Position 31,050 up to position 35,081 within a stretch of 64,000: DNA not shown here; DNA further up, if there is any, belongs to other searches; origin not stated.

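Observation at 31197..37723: Candidate flavin-based electron-bifurcating (Bfu-type) NAD(P)H oxidoreductase: NuoE-like + NuoF-like + a single 1244-aa Fd-GltD-NuoG-MopB fusion lacking the Mo-ligating Cys/Sec, next to a tandem RAM-domain protein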

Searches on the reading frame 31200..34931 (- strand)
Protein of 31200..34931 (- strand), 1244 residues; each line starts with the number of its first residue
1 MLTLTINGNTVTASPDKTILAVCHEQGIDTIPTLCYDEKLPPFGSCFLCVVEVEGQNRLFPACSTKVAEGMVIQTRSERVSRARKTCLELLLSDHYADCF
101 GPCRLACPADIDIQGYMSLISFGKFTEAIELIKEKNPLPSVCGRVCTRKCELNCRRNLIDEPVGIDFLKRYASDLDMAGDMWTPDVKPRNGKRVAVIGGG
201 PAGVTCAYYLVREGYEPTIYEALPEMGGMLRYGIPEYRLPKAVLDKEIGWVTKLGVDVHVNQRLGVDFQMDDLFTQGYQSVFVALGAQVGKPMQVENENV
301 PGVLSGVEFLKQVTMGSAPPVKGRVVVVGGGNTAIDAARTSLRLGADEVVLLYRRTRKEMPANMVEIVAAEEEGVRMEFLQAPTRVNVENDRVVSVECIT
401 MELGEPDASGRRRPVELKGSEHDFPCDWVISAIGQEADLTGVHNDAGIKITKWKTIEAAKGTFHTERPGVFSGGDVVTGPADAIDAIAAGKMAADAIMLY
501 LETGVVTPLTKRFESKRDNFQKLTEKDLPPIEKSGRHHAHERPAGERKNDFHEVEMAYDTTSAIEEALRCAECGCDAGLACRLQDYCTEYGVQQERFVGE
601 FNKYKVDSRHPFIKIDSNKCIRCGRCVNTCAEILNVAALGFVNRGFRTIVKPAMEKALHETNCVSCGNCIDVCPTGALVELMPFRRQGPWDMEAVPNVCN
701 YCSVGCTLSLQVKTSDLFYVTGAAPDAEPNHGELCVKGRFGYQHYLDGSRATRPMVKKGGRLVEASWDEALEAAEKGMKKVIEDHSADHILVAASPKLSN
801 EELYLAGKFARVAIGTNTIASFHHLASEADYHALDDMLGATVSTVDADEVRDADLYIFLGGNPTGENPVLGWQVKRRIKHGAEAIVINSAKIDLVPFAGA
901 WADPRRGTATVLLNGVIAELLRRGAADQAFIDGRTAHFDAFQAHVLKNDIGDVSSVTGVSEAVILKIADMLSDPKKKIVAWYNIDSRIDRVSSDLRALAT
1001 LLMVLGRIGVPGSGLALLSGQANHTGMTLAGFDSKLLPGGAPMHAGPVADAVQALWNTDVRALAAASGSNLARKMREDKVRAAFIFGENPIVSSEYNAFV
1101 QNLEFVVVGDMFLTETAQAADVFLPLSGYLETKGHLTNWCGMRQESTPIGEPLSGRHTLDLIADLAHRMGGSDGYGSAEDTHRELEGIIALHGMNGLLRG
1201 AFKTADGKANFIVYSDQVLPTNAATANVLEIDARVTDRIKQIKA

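Call 7: search_protein_families(library=pfam, proteins=[window:31200-34931:-], max_evalue=0.01)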
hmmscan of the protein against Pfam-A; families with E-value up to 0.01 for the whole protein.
window:31200-34931:- (1244 aa): 27 families (the best 25 are shown)
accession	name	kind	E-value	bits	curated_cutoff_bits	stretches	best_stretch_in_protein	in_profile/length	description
PF00384.28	Molybdopterin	-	1.1e-36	127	24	1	750-1152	1-336/353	Molybdopterin oxidoreductase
PF07992.20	Pyr_redox_2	-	4.1e-30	105.6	26.1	1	193-490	2-291/291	Pyridine nucleotide-disulphide oxidoreductase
PF14691.11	Fer4_20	-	2.7e-20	72.7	25.8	1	101-177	30-109/113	Dihydroprymidine dehydrogenase domain II, 4Fe-4S cluster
PF13510.11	Fer2_4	-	3.2e-20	72.4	22.8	1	1-77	3-81/82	2Fe-2S iron-sulfur cluster binding domain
PF22117.2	Fer4_Nqo3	-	3.4e-13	50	27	1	611-678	2-66/67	NADH-quinone oxidoreductase subunit 3, ferredoxin-like domain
PF04879.21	Molybdop_Fe4S4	-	9.7e-13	48.3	22.7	1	692-744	1-52/55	Molybdopterin oxidoreductase Fe4S4 domain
PF12838.12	Fer4_7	-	5e-10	40.1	27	1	619-677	1-52/52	4Fe-4S dicluster domain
PF13738.12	Pyr_redox_3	-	2.5e-09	37.3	30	1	319-474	161-305/305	Pyridine nucleotide-disulphide oxidoreductase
PF00070.33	Pyr_redox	-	9.6e-09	36.1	22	1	324-397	1-78/82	Pyridine nucleotide-disulphide oxidoreductase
PF00037.32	Fer4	-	2.3e-07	30.8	21.1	2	660-678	5-23/24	4Fe-4S binding domain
PF13450.12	NAD_binding_8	-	2.8e-07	31.2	21.9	1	196-231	1-36/68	NAD(P)-binding Rossmann-like domain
PF14697.11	Fer4_21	-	1.1e-06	29.1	35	1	614-676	2-54/59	4Fe-4S dicluster domain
PF12837.12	Fer4_6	-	1.8e-06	28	25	2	612-632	1-21/24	4Fe-4S binding domain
PF13183.11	Fer4_8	-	6e-06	27.1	27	1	617-676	2-67/68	4Fe-4S dicluster domain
PF12831.13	FAD_oxidored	-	6.5e-06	26.1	27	1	194-230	2-38/416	FAD dependent oxidoreductase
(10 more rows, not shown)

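Call 8: search_protein_families(library=ncbifam, proteins=[window:31200-34931:-], max_evalue=0.01)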
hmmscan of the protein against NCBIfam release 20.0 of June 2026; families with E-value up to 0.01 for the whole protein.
window:31200-34931:- (1244 aa): 113 families (the best 25 are shown)
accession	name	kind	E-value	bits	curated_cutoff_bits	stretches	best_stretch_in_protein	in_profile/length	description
NF009454.0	PRK12814.1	equivalog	1.5e-198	661.3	916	1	2-633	4-631/657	putative NADPH-dependent glutamate synthase small subunit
NF009410.0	PRK12771.1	subfamily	1.2e-150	502.8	516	1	94-575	41-517/566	NAD(P)-binding protein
NF009414.0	PRK12778.1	equivalog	1.2e-113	380.9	1103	1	99-502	334-750/752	bifunctional dihydroorotate dehydrogenase B NAD binding subunit/NADPH-dependent glutamate synthase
TIGR01316.1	gltA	equivalog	8.9e-100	334.6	471.75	1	101-501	36-449/449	NADPH-dependent glutamate synthase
TIGR03315.1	Se_ygfK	equivalog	2.1e-95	320.1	835.3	1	79-573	426-886/1012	putative selenate reductase subunit YgfK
TIGR01591.1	Fdh-alpha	equivalog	9.7e-93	311.4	666.25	1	698-1186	2-495/672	formate dehydrogenase subunit alpha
TIGR01318.1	gltD_gamma_fam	subfamily_domain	1.2e-92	310.9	482.95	1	102-502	49-466/467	glutamate synthase, small subunit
NF010590.0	PRK13984.1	equivalog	1.7e-91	307.2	946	3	101-503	196-608/611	putative oxidoreductase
NF009413.0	PRK12775.1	equivalog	2.9e-90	303.5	1895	2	98-521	335-771/1006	putative trifunctional 2-polyprenylphenol hydroxylase/glutamate synthase subunit beta/ferritin domain-containing protein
TIGR01973.1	NuoG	equivalog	9e-90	302.2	470.05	2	575-1152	98-592/606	NADH-quinone oxidoreductase subunit NuoG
NF009408.0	PRK12769.1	equivalog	3.2e-86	289.9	1003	1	103-503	236-653/659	formate-dependent uric acid utilization protein AegA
NF009451.0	PRK12809.1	equivalog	5.9e-80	269.3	1154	1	102-501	218-634/639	formate-dependent uric acid utilization protein YgfT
NF009415.0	PRK12779.1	equivalog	2.7e-79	267.2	1519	1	106-498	213-623/944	putative bifunctional glutamate synthase subunit beta/2-polyprenylphenol hydroxylase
NF047855.1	AssmNtatRedNasC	equivalog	5e-69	233.3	1100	1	694-1185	20-522/708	assimilatory nitrate reductase catalytic subunit NasC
NF009409.0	PRK12770.1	subfamily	4.2e-65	220.2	343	1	186-504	13-353/360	putative glutamate synthase subunit beta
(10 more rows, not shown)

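Call 9: search_solved_structures(query=window:31200-34931:-, max_evalue=1e-10, show_alignments=1)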
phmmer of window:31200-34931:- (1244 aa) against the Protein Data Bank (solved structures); distinct sequences matched with E-value up to 1e-10: 104 (the best 60 are shown).
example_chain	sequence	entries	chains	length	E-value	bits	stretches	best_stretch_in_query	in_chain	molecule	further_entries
9bov_A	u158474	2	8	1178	1.6e-258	864.1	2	4-1026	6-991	Molybdopterin oxidoreductase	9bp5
8oh5_C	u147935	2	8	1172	1.5e-232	778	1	2-875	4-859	Formate dehydrogenase-O, major subunit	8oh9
9n5u_A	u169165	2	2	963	2.2e-196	658.2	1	1-770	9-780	NfnA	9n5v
4ylf_B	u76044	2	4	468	1.8e-88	300.7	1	102-505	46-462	Dihydropyrimidine dehydrogenase subunit A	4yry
5jca_L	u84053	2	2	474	3.3e-84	286.7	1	100-502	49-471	NADH-dependent Ferredoxin:NADP Oxidoreductase (NfnI) subunit alpha | NADH-dependent Ferredoxin:NADP Oxidoreductase subunit alpha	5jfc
9wxb_B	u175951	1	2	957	3.7e-84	286.4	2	598-1175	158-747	Formate dehydrogenase alpha subunit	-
6tg9_A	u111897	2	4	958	8.5e-83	282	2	606-1171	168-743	Formate dehydrogenase subunit alpha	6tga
7vw6_A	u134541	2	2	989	3.1e-81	276.8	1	594-1188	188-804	Formate dehydrogenase | Tungsten-containing formate dehydrogenase alpha subunit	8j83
7e5z_A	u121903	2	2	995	3.6e-81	276.6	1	594-1188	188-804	Formate dehydrogenase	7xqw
8rqz_C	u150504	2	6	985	4.8e-77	262.9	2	695-1181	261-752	Probable oxidoreductase YjgC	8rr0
9gzq_A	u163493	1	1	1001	5.2e-77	262.8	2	695-1181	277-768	Probable oxidoreductase YjgC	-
5vj7_A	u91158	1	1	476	1.3e-73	251.5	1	100-502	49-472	Oxidoreductase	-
6s6s_G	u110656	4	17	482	4.6e-65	223.2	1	103-509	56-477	Glutamate synthase [NADPH] small chain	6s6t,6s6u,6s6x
2vdc_G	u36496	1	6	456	2.9e-63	217.3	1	98-509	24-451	GLUTAMATE SYNTHASE [NADPH] SMALL CHAIN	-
7qv7_S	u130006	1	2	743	9.3e-57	195.7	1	692-1181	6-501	Hydrogen dependent carbon dioxide reductase subunit FdhF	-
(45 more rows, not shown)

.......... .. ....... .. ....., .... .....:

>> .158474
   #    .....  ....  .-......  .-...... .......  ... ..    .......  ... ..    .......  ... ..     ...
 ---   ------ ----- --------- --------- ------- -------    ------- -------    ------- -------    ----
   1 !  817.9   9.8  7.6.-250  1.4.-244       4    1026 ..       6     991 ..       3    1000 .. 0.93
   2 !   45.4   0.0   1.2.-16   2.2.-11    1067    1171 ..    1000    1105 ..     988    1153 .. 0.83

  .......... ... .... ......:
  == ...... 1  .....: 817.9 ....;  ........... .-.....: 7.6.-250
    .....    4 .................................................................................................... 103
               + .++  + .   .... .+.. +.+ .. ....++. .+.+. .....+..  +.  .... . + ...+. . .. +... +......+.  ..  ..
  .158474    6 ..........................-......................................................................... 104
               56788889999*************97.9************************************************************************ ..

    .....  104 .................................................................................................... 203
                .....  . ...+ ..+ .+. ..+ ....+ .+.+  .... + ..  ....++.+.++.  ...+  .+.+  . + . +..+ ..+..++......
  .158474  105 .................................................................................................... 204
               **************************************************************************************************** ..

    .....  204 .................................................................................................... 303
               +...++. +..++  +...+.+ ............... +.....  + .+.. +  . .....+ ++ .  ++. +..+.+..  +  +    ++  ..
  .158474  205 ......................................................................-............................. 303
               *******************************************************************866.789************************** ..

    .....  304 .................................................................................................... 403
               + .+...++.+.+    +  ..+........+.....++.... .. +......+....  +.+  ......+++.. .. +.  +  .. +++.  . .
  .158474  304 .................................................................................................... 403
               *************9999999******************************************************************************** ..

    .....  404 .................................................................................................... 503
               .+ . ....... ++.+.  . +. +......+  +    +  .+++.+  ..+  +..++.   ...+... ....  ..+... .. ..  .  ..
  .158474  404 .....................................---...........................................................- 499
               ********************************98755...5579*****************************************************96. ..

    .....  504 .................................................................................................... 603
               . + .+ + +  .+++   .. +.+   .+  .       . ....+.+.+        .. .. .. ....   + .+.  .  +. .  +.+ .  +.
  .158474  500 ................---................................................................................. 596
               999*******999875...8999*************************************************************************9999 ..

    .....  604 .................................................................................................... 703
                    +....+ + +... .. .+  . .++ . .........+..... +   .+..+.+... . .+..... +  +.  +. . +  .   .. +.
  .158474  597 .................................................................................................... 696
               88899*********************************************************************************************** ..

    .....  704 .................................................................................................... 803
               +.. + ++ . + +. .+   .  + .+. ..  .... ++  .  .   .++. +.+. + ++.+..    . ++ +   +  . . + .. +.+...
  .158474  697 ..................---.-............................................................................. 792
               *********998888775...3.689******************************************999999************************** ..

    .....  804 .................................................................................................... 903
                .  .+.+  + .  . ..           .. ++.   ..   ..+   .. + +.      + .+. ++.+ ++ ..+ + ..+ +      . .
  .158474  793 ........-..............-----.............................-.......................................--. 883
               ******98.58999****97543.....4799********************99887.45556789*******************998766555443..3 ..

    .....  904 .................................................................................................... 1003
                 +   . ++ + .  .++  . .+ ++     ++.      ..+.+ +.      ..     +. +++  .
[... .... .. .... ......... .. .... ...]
